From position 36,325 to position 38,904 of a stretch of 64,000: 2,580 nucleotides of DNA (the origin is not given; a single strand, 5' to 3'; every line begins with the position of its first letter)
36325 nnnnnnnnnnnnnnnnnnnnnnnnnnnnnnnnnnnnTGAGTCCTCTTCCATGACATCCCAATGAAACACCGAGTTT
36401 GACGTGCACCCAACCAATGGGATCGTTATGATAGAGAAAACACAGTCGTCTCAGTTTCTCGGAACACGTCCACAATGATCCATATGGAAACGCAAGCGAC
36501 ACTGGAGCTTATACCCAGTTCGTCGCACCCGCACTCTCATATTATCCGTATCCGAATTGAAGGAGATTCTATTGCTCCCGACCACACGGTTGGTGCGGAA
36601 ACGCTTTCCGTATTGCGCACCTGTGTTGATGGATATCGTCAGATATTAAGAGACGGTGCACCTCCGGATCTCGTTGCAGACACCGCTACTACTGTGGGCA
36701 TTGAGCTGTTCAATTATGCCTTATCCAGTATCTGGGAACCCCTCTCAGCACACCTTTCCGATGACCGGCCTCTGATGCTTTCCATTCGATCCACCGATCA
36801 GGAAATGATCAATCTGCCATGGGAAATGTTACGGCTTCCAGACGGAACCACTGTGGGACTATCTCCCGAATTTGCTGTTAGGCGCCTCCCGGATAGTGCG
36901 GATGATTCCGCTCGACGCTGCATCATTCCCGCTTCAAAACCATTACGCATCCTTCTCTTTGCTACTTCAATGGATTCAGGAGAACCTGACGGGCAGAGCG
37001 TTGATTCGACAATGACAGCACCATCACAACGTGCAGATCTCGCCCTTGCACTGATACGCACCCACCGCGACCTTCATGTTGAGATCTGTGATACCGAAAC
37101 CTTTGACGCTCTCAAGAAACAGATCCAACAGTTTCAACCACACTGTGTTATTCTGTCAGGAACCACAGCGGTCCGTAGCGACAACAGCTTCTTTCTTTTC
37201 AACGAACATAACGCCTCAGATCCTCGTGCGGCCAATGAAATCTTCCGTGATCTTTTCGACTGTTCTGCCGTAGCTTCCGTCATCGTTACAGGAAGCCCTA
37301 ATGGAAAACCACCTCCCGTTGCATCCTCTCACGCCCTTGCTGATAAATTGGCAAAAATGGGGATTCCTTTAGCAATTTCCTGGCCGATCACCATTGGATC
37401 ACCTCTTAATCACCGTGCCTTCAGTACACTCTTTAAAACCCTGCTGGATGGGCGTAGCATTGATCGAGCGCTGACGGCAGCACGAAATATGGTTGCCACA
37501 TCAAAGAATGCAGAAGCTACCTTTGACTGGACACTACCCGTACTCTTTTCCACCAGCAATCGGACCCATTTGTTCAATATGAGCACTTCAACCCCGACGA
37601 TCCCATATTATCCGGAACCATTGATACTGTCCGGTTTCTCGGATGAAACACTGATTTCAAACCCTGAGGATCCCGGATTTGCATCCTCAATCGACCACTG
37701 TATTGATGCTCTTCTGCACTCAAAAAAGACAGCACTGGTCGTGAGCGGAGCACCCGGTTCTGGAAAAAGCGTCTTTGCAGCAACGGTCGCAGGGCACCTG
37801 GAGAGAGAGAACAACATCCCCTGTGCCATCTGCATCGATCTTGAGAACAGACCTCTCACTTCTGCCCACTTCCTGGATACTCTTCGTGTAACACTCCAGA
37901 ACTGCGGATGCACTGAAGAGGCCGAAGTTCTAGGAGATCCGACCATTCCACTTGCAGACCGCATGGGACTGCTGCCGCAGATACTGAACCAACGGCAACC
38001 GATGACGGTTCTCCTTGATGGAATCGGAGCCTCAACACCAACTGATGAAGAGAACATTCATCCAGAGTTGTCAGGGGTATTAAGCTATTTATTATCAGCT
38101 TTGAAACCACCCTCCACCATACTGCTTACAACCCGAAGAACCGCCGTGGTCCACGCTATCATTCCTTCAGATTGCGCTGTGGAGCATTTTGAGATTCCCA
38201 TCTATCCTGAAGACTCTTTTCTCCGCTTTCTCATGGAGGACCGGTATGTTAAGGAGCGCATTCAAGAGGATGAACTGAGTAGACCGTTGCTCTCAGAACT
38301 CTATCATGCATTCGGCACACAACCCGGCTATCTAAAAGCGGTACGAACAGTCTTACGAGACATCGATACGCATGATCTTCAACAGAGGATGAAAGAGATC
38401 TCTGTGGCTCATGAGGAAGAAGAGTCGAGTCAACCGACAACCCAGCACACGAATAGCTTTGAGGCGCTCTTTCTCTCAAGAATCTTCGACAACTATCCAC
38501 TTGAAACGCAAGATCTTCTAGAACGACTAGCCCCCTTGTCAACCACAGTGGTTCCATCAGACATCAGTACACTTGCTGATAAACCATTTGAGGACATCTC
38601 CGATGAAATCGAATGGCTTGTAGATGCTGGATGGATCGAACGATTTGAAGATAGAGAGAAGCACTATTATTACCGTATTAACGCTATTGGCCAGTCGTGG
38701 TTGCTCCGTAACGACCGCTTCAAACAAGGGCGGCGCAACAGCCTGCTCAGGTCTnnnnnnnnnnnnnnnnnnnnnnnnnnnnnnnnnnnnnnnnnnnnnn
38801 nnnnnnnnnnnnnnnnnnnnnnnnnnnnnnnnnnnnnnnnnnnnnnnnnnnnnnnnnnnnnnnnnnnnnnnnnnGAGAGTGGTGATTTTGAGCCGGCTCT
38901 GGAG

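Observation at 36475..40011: NLR-like STAND protein with an apparently catalytically dead CHAT (caspase-fold) N-domain, a P-loop NTPase and a C-terminal TPR sensor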

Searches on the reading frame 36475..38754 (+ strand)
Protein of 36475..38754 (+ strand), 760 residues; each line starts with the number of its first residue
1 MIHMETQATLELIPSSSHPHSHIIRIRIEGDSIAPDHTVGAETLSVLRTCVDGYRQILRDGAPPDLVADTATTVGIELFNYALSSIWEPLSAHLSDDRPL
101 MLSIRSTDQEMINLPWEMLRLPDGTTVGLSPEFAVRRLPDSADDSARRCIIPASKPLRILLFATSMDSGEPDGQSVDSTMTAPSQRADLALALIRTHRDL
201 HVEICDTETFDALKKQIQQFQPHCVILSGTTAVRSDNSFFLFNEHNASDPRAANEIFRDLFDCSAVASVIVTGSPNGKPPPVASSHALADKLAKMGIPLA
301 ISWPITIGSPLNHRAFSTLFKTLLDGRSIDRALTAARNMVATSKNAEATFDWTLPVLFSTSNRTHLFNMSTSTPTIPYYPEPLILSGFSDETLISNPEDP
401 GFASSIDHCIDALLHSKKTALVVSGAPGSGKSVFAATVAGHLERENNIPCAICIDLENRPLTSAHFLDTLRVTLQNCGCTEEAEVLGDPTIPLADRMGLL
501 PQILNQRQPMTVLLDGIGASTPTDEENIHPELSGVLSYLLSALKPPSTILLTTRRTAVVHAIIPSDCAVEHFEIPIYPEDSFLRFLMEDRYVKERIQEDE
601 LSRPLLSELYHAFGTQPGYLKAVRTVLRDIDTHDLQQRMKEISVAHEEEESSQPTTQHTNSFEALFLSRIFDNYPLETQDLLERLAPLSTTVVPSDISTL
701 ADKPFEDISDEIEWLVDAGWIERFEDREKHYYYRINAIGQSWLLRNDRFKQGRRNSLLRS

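Call 23: search_protein_representatives(protein=window:36475-38754:+)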
Query: 760 residues. Proteins with E-value up to 0.001 (for the whole library): 834; up to 1e-10: 183; up to 1e-30: 69. The best 150 are listed.
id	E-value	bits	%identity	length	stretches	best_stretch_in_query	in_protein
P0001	0.0e+00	1718.8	100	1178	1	1-760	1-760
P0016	1.3e-88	314.3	29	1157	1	1-731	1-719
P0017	6.3e-71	255.9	31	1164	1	20-751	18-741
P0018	8.5e-71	255.4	32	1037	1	1-564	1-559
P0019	6.6e-70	252.5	27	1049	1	24-745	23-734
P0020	9.8e-68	245.3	28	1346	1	24-757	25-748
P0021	1.1e-64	235.2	28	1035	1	61-721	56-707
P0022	3.7e-64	233.5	32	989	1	49-578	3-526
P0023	7.2e-64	232.5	27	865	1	23-694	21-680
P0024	1.0e-58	215.5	30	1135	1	1-608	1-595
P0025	2.8e-58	214.1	26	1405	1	46-755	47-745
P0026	5.3e-58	213.2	26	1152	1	14-683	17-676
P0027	3.4e-57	210.5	27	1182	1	21-702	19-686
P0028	1.8e-56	208.1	31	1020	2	237-662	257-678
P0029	1.7e-55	204.8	28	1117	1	24-708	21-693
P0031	4.7e-54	200.1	30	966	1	1-635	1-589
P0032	2.9e-51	190.9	28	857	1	41-705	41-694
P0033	3.2e-51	190.7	29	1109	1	19-639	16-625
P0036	7.2e-50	186.3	30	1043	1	37-575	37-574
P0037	7.4e-50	186.2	29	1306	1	109-751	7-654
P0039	5.1e-49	183.5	26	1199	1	27-713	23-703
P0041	1.5e-46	175.3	27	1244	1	28-751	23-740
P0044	4.7e-46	173.6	30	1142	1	39-553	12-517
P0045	6.3e-46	173.2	28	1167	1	39-555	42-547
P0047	2.4e-45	171.3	29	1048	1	72-568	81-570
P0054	1.2e-39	152.5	26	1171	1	2-631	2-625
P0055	4.3e-39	150.6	28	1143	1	23-563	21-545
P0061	2.0e-35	138.5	30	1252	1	29-610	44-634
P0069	1.1e-33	132.8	24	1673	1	8-736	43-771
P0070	1.2e-33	132.7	29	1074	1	19-635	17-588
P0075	9.7e-33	129.6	26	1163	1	26-607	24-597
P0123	2.9e-20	88.4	27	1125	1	74-690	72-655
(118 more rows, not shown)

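Call 30: find_homologous_proteins(query=A2, max_evalue=0.00001)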
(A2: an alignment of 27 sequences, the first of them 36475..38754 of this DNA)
Query A2 (27 sequences) (760 aa, profile of the alignment): 7 proteins with E <= 0.00001 among 8000 candidates.
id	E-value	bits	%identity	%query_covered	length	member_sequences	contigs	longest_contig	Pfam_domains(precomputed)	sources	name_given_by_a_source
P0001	1.6e-229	782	100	100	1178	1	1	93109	PF24883.3,PF13424.13,PF12770.13,PF07719.24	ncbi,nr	ncbi:MAG: CHAT domain-containing protein [Magnetococcales bacterium]|nr:CHAT domain-containing prote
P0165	2.0e-51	193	20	54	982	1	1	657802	PF13414.13,PF13176.13,PF24885.2,PF13401.13,PF12770.13,PF13191.13,PF13374.13,PF17874.8,PF00515.35,PF13424.13,PF14938.13,PF13432.13,PF13181.13,PF07719.24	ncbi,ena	-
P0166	8.7e-31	125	20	38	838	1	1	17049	PF13289.13,PF12770.13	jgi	jgi:hypothetical protein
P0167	1.8e-30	124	20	54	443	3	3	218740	PF12770.13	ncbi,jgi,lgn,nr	ncbi:MAG: CHAT domain-containing protein [Acidobacteria bacterium]|nr:CHAT domain-containing protein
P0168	2.4e-29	120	24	39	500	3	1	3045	PF12770.13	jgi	jgi:CHAT domain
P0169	6.9e-6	43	23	30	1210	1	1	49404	PF23769.2,PF23586.3,PF17005.12,PF25048.2,PF23342.2,PF23411.2,PF23215.1,PF23770.2,PF23393.3,PF23609.2,PF24797.2,PF20426.5,PF05729.19,PF25460.2,PF11715.17,PF25178.1,PF23775.2,PF25173.2,PF23383.2,PF25171.2,PF12894.14,PF21031.3,PF24780.2,PF23761.2,PF25172.2,PF24782.3,PF25047.1,PF26550.2,PF23756.2,PF2309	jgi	-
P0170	8.5e-6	42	55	1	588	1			PF00142.25,PF10609.16,PF13604.13,PF13401.13,PF02374.22,PF00448.29,PF00931.29,PF13191.13,PF02562.23,PF01583.27,PF01695.24,PF01656.30,PF13614.13,PF24883.3,PF03308.23,PF25199.2,PF13481.13,PF20720.4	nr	nr:arsenical pump-driving ATPase [Methylobacter sp.]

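Call 43: find_encoding_contigs(protein=P0016, flank=10000, max_places=3)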
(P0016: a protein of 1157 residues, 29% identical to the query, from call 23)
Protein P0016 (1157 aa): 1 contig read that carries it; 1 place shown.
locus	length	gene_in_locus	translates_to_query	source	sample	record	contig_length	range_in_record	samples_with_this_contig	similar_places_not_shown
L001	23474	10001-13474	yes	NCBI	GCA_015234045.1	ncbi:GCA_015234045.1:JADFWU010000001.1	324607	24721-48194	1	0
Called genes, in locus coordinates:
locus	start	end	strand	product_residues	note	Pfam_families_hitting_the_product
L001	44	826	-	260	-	PF01590:GAF (weak)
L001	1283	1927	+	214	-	PF00015:MCPsignal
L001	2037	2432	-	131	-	PF01641:SelR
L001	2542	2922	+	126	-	PF04379:DUF525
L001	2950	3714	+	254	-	PF03883:H2O2_YaaD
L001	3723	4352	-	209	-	-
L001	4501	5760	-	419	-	PF01979:Amidohydro_1, PF07969:Amidohydro_3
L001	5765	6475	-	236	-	PF01048:PNP_UDP_1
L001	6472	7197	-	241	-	PF04355:BamE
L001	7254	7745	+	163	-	PF03981:Ubiq_cyt_C_chap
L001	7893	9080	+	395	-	PF00162:PGK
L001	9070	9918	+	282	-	PF00535:Glycos_transf_2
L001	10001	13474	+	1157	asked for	PF13191:AAA_16 (weak), PF20720:nSTAND3 (faint), PF07719:TPR_2 (faint), PF13424:TPR_12 (weak), PF13424:TPR_12 (weak), PF17874:TPR_MalT (weak), PF00515:TPR_1 (weak), PF13424:TPR_12, +4 more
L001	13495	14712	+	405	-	PF00365:PFK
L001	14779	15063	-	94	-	-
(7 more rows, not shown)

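Call 44: list_cluster_members(proteins=[P0016, P0017, P0018, P0019, P0021, P0022, P0024, P0036, P0047, P0054])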
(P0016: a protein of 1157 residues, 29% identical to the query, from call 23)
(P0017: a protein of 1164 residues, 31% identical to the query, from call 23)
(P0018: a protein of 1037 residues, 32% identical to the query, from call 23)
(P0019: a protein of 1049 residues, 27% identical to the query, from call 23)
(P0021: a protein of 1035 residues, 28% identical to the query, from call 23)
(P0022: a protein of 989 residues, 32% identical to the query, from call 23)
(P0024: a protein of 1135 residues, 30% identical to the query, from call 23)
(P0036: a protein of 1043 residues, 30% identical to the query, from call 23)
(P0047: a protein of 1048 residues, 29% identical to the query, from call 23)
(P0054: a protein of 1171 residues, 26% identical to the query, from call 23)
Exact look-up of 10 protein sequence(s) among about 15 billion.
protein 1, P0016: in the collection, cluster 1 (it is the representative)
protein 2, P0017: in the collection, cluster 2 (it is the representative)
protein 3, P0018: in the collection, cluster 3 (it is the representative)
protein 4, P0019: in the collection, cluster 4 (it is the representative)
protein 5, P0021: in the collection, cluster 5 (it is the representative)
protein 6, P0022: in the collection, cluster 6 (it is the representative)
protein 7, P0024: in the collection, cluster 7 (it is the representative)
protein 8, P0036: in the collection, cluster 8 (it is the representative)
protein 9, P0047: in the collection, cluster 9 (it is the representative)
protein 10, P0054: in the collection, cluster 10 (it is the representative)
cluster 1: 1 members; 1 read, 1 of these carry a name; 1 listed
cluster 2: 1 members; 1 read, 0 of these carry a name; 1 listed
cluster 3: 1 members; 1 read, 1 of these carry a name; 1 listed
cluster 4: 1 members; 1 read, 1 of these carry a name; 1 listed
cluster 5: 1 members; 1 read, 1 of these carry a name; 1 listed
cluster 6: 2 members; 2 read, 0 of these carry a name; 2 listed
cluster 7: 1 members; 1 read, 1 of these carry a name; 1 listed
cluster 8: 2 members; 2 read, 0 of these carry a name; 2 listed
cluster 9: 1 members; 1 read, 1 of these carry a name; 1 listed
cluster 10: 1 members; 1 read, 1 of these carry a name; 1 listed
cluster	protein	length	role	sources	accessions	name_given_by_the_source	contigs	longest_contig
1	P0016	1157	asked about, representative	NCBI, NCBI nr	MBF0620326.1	MAG: tetratricopeptide repeat protein [Magnetococcales bacterium] | tetratricopeptide repeat protein [Magnetococcales bacterium]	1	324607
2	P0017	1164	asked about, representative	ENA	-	-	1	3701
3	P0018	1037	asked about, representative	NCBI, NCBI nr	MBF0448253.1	MAG: tetratricopeptide repeat protein [Magnetococcales bacterium] | tetratricopeptide repeat protein [Magnetococcales bacterium]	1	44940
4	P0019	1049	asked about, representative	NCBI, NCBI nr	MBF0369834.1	MAG: tetratricopeptide repeat protein [Magnetococcales bacterium] | tetratricopeptide repeat protein [Magnetococcales bacterium]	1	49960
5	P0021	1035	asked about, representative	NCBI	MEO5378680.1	MAG: AAA family ATPase [Magnetococcus sp. DMHC-6]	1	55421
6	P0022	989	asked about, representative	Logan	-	-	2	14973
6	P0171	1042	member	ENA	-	-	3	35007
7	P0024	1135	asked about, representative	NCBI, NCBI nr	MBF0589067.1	MAG: tetratricopeptide repeat protein [Magnetococcales bacterium] | tetratricopeptide repeat protein [Magnetococcales bacterium]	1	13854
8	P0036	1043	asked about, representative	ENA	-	-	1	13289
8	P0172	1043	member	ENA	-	-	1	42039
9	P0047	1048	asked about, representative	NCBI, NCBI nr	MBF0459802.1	MAG: CHAT domain-containing protein [Magnetococcales bacterium] | CHAT domain-containing protein [Magnetococcales bacterium]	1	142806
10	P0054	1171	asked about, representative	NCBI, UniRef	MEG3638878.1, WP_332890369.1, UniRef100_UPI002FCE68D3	tetratricopeptide repeat protein [Magnetococcus sp. PR-3] | tetratricopeptide repeat protein n=1 Tax=Magnetococcus sp. PR-3 TaxID=3120355 ...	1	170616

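Call 46: find_encoding_contigs(protein=P0054, flank=8000, max_places=2)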
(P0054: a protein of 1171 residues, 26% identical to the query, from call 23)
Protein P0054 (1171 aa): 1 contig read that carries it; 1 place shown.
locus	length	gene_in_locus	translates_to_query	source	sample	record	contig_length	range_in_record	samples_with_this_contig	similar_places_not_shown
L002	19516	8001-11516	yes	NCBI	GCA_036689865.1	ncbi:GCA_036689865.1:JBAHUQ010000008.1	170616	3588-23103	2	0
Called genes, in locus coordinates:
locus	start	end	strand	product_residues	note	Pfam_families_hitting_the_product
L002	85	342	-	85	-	PF13358:DDE_3 (weak)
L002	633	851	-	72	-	PF01710:HTH_Tnp_IS630, PF13384:HTH_23, PF13518:HTH_28, PF12728:HTH_17 (faint)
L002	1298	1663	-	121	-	PF03840:SecG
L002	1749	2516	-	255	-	PF00121:TIM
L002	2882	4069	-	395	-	PF00162:PGK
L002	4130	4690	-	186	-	PF03981:Ubiq_cyt_C_chap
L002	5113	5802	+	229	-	PF04355:BamE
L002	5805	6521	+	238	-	PF01048:PNP_UDP_1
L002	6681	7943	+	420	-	PF01979:Amidohydro_1, PF07969:Amidohydro_3 (faint)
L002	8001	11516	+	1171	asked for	PF12770:CHAT, PF13191:AAA_16 (weak), PF00515:TPR_1 (faint), PF07719:TPR_2 (faint), PF13176:TPR_7 (faint), PF13424:TPR_12, PF17874:TPR_MalT, PF13424:TPR_12, +4 more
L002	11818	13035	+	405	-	PF00365:PFK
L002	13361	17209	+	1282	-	PF12447:DUF3683, PF01565:FAD_binding_4, PF02913:FAD-oxidase_C, PF13183:Fer4_8 (weak), PF02754:CCG (weak), PF11880:DUF3400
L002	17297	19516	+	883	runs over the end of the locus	PF17900:Peptidase_M1_N, PF01433:Peptidase_M1, PF11940:DUF3458, PF17432:DUF3458_C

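Call 47: find_encoding_contigs(protein=P0047, flank=8000, max_places=2)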
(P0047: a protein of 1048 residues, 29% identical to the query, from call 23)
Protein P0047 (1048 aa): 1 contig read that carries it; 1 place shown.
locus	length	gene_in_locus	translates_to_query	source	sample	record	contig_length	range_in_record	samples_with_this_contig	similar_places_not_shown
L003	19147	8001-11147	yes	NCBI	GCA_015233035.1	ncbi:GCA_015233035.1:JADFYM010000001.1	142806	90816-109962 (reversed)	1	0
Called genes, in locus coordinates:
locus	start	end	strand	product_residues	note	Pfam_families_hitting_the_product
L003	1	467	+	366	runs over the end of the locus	PF02463:SMC_N (weak), PF11398:DUF2813 (faint), PF13175:AAA_15 (weak), PF13304:AAA_21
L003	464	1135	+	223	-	PF14103:DUF4276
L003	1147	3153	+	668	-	-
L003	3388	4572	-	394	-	PF00162:PGK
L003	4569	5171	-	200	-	PF03981:Ubiq_cyt_C_chap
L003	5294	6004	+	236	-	PF04355:BamE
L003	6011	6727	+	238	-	PF01048:PNP_UDP_1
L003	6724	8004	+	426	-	PF07969:Amidohydro_3 (faint), PF01979:Amidohydro_1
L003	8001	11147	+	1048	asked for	PF12770:CHAT, PF05729:NACHT (faint), PF13191:AAA_16, PF13424:TPR_12 (weak)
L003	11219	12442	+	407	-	PF00365:PFK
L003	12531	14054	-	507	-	-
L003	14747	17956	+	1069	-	PF00989:PAS, PF08448:PAS_4, PF13188:PAS_8 (weak), PF13426:PAS_9, PF00989:PAS, PF13426:PAS_9, PF00990:GGDEF, PF00563:EAL, +1 more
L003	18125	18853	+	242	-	PF14495:Cytochrom_C550 (faint), PF00034:Cytochrom_C, PF13442:Cytochrome_CBB3, PF00034:Cytochrom_C, PF13442:Cytochrome_CBB3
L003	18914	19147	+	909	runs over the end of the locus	PF04879:Molybdop_Fe4S4, PF00384:Molybdopterin, PF01568:Molydop_binding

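Call 48: find_encoding_contigs(protein=P0021, flank=8000, max_places=2)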
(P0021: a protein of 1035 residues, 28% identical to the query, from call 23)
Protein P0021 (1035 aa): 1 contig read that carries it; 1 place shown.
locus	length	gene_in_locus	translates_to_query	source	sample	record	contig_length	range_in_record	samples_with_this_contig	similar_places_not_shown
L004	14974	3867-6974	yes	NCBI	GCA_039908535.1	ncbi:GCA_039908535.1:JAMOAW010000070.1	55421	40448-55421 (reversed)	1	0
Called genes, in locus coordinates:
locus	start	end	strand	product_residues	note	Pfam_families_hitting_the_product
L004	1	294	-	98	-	PF00162:PGK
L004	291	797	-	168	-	PF03981:Ubiq_cyt_C_chap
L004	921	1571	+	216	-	PF04355:BamE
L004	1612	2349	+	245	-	PF01048:PNP_UDP_1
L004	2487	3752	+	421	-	PF01979:Amidohydro_1, PF07969:Amidohydro_3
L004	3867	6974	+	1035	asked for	PF12770:CHAT (weak), PF13191:AAA_16, PF07719:TPR_2 (faint), PF13424:TPR_12 (weak)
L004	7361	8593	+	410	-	PF00365:PFK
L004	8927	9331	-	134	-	PF00072:Response_reg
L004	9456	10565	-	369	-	PF00072:Response_reg, PF00512:HisKA, PF02518:HATPase_c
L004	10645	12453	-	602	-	PF01546:Peptidase_M20, PF07687:M20_dimer, PF01627:Hpt (weak)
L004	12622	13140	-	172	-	PF00300:His_Phos_1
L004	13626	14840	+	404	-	PF00266:Aminotran_5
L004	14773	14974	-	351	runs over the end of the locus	PF00849:PseudoU_synth_2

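Call 50: list_cluster_members(proteins=[P0020, P0023, P0025, P0026, P0029, P0033, P0037, P0039, P0041, P0069])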
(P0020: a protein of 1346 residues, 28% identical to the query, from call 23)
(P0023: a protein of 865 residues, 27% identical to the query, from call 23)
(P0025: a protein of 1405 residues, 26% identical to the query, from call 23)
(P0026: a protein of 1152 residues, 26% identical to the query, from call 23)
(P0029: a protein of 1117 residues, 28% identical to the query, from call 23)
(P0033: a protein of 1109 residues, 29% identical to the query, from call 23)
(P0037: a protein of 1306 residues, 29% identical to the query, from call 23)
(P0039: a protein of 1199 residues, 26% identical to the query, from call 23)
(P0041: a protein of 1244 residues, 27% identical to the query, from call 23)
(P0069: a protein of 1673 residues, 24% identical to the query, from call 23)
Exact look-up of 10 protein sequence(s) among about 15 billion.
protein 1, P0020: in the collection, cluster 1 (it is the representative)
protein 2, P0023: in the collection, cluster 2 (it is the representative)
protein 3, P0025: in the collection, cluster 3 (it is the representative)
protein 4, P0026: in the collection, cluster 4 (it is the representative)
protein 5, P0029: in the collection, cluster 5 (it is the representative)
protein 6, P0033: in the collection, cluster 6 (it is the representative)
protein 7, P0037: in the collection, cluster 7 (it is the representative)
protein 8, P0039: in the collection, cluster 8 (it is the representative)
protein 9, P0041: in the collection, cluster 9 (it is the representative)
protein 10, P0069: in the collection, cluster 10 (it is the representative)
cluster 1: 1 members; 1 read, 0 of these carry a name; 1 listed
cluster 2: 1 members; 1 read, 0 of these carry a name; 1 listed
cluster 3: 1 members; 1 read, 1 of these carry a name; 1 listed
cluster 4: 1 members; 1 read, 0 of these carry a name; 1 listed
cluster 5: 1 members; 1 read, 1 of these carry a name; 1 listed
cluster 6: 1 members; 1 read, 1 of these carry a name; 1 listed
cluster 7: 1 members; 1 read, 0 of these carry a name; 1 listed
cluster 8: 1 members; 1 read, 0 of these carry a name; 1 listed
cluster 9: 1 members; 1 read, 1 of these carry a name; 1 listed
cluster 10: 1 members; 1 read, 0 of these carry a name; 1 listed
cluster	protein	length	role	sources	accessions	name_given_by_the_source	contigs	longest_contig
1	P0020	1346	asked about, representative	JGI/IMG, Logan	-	-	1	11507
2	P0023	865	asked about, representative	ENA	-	-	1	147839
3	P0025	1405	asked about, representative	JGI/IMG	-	tetratricopeptide (TPR) repeat protein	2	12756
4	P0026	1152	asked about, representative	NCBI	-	-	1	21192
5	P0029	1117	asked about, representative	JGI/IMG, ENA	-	tetratricopeptide (TPR) repeat protein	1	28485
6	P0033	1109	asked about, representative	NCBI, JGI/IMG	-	tetratricopeptide (TPR) repeat protein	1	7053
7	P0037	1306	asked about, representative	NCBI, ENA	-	-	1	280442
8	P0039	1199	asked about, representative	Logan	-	-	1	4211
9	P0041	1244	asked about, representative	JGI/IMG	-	tetratricopeptide (TPR) repeat protein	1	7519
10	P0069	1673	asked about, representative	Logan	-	-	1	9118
